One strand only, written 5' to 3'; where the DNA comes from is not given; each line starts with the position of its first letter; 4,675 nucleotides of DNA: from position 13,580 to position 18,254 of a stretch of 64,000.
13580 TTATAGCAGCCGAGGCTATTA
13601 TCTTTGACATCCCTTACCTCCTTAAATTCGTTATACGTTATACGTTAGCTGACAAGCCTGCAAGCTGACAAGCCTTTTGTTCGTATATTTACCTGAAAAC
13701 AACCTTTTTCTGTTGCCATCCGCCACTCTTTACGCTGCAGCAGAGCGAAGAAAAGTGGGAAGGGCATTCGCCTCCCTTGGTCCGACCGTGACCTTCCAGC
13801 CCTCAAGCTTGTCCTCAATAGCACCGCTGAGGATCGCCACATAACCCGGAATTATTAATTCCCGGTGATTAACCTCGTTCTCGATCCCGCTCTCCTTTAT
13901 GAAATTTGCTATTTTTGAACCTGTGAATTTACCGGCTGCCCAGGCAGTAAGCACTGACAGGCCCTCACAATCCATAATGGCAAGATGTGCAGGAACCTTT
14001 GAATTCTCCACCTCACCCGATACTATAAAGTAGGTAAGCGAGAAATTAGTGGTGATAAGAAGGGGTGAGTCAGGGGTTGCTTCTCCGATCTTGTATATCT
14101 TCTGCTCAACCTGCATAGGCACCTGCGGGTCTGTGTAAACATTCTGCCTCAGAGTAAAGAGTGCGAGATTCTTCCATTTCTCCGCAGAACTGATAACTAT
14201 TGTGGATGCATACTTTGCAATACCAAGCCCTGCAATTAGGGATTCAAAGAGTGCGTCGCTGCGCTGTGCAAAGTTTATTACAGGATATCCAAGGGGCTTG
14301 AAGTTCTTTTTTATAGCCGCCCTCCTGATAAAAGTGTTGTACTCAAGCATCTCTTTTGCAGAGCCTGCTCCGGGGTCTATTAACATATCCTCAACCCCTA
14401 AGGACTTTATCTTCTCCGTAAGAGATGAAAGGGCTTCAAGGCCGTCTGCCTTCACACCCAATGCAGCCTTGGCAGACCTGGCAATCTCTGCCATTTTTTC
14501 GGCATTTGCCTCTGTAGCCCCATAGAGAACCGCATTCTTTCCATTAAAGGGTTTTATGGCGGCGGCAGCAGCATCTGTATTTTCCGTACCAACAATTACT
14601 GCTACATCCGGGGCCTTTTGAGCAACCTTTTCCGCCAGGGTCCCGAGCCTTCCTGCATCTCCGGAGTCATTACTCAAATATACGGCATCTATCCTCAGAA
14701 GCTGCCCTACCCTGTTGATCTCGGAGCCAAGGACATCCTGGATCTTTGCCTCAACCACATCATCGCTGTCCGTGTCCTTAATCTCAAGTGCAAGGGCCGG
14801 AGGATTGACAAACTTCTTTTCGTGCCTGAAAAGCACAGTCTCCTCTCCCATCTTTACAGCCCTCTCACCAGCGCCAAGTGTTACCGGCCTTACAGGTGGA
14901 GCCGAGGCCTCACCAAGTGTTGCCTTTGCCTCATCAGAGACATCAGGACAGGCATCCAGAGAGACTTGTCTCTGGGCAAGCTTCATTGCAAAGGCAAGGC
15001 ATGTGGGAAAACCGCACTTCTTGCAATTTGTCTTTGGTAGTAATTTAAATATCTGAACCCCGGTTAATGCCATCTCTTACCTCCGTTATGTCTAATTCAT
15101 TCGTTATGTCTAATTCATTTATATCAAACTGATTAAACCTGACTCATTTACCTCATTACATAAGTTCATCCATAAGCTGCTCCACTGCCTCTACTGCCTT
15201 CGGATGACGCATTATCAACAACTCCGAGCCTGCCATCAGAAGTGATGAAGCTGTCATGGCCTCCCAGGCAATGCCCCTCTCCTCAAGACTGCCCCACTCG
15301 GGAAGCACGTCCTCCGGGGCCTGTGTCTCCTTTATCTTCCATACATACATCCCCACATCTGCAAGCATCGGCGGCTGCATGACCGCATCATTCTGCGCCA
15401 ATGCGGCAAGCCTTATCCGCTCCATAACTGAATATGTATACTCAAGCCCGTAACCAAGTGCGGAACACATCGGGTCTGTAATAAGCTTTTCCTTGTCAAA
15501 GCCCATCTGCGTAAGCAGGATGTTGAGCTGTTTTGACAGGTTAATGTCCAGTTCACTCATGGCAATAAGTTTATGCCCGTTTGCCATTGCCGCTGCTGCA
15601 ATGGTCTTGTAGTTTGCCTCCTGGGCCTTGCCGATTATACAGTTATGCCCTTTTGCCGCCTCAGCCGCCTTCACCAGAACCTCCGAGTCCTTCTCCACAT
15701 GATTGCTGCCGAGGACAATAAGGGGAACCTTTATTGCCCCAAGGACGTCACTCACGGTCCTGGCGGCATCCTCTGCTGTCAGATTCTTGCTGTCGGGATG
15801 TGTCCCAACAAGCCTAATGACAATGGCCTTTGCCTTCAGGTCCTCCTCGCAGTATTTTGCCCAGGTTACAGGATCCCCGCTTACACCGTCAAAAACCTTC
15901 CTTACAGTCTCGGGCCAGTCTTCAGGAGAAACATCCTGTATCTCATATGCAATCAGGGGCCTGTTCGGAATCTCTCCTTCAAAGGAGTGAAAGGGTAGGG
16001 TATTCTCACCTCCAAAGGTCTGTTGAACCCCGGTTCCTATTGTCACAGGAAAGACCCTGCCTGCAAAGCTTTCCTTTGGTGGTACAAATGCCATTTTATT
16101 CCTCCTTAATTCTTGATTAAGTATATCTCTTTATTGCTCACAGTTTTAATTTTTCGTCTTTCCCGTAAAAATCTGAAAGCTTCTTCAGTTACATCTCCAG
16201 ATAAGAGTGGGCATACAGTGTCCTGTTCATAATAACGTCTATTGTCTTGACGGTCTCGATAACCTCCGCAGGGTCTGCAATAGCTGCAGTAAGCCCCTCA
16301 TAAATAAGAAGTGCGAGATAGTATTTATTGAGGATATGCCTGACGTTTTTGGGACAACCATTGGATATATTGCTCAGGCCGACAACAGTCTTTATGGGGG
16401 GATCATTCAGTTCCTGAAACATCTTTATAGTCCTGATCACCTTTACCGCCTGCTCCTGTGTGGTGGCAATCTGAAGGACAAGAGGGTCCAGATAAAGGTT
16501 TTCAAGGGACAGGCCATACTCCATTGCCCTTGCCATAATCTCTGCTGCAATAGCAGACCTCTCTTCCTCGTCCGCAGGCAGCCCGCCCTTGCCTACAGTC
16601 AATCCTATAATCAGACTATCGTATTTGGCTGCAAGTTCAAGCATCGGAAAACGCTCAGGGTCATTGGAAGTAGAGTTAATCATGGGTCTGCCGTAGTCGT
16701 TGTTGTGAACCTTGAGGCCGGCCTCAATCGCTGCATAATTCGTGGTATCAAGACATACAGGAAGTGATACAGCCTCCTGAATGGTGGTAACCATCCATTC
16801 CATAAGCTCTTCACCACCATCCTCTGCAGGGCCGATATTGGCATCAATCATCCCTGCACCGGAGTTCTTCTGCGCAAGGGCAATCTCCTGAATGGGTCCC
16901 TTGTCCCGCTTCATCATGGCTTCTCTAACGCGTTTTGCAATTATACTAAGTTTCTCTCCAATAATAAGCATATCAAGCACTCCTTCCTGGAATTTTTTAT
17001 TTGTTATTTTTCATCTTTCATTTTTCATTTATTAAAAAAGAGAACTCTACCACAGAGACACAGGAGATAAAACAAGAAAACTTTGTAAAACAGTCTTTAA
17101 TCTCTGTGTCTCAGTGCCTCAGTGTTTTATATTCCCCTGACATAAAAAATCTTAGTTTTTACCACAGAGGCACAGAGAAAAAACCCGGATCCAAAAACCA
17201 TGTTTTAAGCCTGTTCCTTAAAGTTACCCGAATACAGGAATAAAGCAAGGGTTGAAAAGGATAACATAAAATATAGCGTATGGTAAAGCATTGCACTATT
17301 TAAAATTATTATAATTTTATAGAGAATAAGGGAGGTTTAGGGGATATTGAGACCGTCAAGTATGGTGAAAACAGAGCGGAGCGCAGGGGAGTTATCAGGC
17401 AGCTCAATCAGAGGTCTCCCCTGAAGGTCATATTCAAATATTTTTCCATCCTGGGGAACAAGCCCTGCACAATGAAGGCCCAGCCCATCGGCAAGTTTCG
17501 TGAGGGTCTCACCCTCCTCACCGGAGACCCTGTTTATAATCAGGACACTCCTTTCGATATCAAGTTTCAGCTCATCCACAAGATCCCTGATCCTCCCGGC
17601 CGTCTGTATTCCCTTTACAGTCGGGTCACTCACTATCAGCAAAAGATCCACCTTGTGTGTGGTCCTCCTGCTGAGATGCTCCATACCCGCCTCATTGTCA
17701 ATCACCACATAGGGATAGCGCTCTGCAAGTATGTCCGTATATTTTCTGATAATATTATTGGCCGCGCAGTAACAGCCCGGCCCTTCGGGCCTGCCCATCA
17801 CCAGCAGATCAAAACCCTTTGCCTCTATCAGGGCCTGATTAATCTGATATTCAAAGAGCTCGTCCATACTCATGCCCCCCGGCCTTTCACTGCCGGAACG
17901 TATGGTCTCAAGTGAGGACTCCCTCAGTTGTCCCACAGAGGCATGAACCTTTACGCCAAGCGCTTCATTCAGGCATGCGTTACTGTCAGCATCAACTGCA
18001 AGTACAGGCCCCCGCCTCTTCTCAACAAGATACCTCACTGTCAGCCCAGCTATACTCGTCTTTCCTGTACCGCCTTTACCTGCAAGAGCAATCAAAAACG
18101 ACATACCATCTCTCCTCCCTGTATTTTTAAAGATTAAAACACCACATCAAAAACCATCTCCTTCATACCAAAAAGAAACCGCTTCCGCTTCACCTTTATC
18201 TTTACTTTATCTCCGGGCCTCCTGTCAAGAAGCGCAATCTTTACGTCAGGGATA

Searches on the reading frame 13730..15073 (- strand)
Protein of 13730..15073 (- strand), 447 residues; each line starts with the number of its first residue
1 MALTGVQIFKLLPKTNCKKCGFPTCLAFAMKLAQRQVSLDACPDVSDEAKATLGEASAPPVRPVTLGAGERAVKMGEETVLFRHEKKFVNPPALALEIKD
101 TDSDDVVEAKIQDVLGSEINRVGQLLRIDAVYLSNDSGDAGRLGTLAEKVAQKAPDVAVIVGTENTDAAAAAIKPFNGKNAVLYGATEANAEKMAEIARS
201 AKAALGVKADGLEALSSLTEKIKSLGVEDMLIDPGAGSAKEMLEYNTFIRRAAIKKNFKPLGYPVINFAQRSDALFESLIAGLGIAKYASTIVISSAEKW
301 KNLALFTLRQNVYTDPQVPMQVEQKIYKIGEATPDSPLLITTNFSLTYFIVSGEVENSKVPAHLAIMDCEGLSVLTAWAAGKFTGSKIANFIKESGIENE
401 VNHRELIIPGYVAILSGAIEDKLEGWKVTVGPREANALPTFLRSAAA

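Call 13: search_protein_families(library=ncbifam, proteins=[window:13730-15073:-], max_evalue=0.001)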
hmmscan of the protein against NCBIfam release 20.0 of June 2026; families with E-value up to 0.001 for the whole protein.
window:13730-15073:- (447 aa): 11 families
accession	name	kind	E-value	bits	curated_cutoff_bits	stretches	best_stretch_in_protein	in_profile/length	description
NF003195.0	PRK04165.1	equivalog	1.5e-170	567.9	306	1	1-445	1-446/450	acetyl-CoA decarbonylase/synthase complex subunit gamma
NF043039.1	HgcAB_like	equivalog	4.1e-21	75.9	285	1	318-444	12-137/350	HgcAB-like fusion protein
NF040863.1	HgcA_corrinoid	equivalog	9.3e-16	57.9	275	1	321-445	29-152/325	mercury methylation corrinoid protein HgcA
NF006446.0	PRK08764.1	equivalog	9.9e-08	32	220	1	8-69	12-73/139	Rnf electron transport complex subunit RnfB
NF003376.0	PRK04452.1-2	subfamily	1.5e-07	30.5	280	1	61-269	14-247/313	acetyl-CoA decarbonylase/synthase complex subunit delta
NF005415.0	PRK06991.1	equivalog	8.7e-07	28.8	281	1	8-69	11-72/284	electron transport complex subunit RsxB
TIGR01944.1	rnfB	subfamily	1.3e-06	28.1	68.7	1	7-56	39-87/190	RnfABCDGE type electron transport complex subunit B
NF040759.1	WLP_AcsD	exception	2.8e-06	26.8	430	1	61-267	12-245/312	acetyl-CoA decarbonylase/synthase complex subunit delta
NF005506.0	PRK07118.1-5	equivalog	5.6e-05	22.7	388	1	8-56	42-90/279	Fe-S cluster domain-containing protein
NF041836.1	rnfB_Methano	equivalog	0.00018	21.1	445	1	8-52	43-87/265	Rnf electron transport complex subunit RnfB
NF005505.0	PRK07118.1-4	equivalog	0.00036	20.1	378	1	8-46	43-81/265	Fe-S cluster domain-containing protein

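Call 14: search_protein_families(library=pfam, proteins=[window:13730-15073:-], max_evalue=0.001)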
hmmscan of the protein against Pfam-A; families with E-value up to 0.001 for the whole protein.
window:13730-15073:- (447 aa): 2 families
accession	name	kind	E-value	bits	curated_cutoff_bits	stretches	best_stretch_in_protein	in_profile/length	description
PF03599.22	CdhD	-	2.6e-92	310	24.8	1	64-441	2-386/387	CO dehydrogenase/acetyl-CoA synthase delta subunit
PF04060.18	FeS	-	4e-14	52.5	23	1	12-43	1-32/33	Putative Fe-S cluster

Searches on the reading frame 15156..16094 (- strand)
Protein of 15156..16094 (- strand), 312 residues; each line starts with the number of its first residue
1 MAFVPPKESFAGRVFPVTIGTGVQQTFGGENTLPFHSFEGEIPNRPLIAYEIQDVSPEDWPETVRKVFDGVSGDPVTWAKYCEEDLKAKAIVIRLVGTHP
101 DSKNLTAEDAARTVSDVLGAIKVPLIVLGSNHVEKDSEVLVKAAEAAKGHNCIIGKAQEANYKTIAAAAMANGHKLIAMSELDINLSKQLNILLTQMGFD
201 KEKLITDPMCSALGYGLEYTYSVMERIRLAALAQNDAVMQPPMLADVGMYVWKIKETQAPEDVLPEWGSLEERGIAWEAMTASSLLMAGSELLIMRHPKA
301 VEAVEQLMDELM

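Call 13: search_protein_families(library=ncbifam, proteins=[window:15156-16094:-], max_evalue=0.001)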
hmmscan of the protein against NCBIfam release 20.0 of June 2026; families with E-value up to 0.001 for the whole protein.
window:15156-16094:- (312 aa): 7 families
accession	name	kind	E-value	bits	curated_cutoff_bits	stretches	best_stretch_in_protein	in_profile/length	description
NF003376.0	PRK04452.1-2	subfamily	9.2e-128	425.5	280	1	1-312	1-312/313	acetyl-CoA decarbonylase/synthase complex subunit delta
NF003377.0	PRK04452.1-3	subfamily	1.5e-118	396.5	527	1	1-312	1-313/432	acetyl-CoA decarbonylase/synthase complex subunit delta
NF040759.1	WLP_AcsD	exception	1e-100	337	430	1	7-312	5-312/312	acetyl-CoA decarbonylase/synthase complex subunit delta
NF003375.0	PRK04452.1-1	subfamily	3.1e-74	250.6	488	1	24-312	134-424/442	acetyl-CoA decarbonylase/synthase complex subunit delta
TIGR00381.1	cdhD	equivalog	4.9e-63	213.2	252.9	1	3-309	64-371/389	CO dehydrogenase/acetyl-CoA synthase subunit delta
NF003378.0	PRK04452.1-4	subfamily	8.8e-62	209.1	634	1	2-307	60-361/384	acetyl-CoA decarbonylase/synthase complex subunit delta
NF003195.0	PRK04165.1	equivalog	5e-10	38.8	306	1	10-307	57-308/450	acetyl-CoA decarbonylase/synthase complex subunit gamma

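Call 14: search_protein_families(library=pfam, proteins=[window:15156-16094:-], max_evalue=0.001)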
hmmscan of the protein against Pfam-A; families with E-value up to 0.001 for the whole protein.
window:15156-16094:- (312 aa): 1 family
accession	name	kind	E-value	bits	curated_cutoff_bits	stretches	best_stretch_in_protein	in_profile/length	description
PF03599.22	CdhD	-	9.8e-43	146.8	24.8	1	17-256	2-223/387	CO dehydrogenase/acetyl-CoA synthase delta subunit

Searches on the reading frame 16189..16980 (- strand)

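Call 13: search_protein_families(library=ncbifam, proteins=[window:16189-16980:-], max_evalue=0.001)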
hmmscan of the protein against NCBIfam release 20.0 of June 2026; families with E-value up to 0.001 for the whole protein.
window:16189-16980:- (263 aa): 4 families
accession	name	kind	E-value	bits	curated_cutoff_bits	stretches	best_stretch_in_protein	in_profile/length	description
NF040758.1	CODH_ACS_meth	exception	2.9e-77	259.6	370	1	3-263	3-261/261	carbon monoxide dehydrogenase/acetyl-CoA synthase methytransferase subunit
NF005719.0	PRK07535.1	domain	1.1e-70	237.8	259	1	4-262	1-256/268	methyltetrahydrofolate:corrinoid/iron-sulfur protein methyltransferase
TIGR02082.1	metH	equivalog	1.2e-26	92.7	1010.85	1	4-240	343-589/1182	methionine synthase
NF007024.0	PRK09490.1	equivalog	1.8e-10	39.3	1497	1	7-239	363-605/1234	methionine synthase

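Call 14: search_protein_families(library=pfam, proteins=[window:16189-16980:-], max_evalue=0.001)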
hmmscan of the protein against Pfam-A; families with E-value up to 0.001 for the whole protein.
window:16189-16980:- (263 aa): 1 family
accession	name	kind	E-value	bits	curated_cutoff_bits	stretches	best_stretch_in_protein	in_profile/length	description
PF00809.28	Pterin_bind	-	6e-16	59.3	25.5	1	25-234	18-242/244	Pterin binding enzyme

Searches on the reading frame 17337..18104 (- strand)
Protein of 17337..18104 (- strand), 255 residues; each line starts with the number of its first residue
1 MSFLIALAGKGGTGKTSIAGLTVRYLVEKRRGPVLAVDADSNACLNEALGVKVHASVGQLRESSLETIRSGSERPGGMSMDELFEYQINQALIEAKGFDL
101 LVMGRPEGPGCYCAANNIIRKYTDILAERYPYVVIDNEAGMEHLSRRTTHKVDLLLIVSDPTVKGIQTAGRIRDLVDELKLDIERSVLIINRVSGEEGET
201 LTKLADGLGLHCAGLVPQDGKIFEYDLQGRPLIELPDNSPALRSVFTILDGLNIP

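Call 13: search_protein_families(library=ncbifam, proteins=[window:17337-18104:-], max_evalue=0.001)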
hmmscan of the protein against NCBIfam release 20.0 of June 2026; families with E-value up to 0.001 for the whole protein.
window:17337-18104:- (255 aa): 4 families
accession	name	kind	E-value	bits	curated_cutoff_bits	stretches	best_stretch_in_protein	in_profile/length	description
TIGR01968.1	minD_bact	equivalog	7.3e-14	51.7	212.9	1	87-236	68-221/261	septum site-determining protein MinD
TIGR01969.1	minD_arch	subfamily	4.8e-12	45.6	201.75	1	124-247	103-225/251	cell division ATPase MinD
NF041546.1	ParA_partition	equivalog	5.9e-08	32.5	180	1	118-196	65-145/203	ParA family partition ATPase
TIGR03815.1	CpaE_hom_Actino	equivalog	5.8e-05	22.4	154.45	1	8-230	118-319/340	septum site-determining protein Ssd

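Call 14: search_protein_families(library=pfam, proteins=[window:17337-18104:-], max_evalue=0.001)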
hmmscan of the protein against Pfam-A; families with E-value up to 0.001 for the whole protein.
window:17337-18104:- (255 aa): 2 families
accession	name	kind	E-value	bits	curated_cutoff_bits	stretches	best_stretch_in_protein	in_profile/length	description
PF01656.29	CbiA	-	7.5e-11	42.5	25.4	1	5-231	2-124/125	CobQ/CobB/MinD/ParA nucleotide binding domain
PF13614.12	AAA_31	-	6e-05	23.5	27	1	9-184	9-172/177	AAA domain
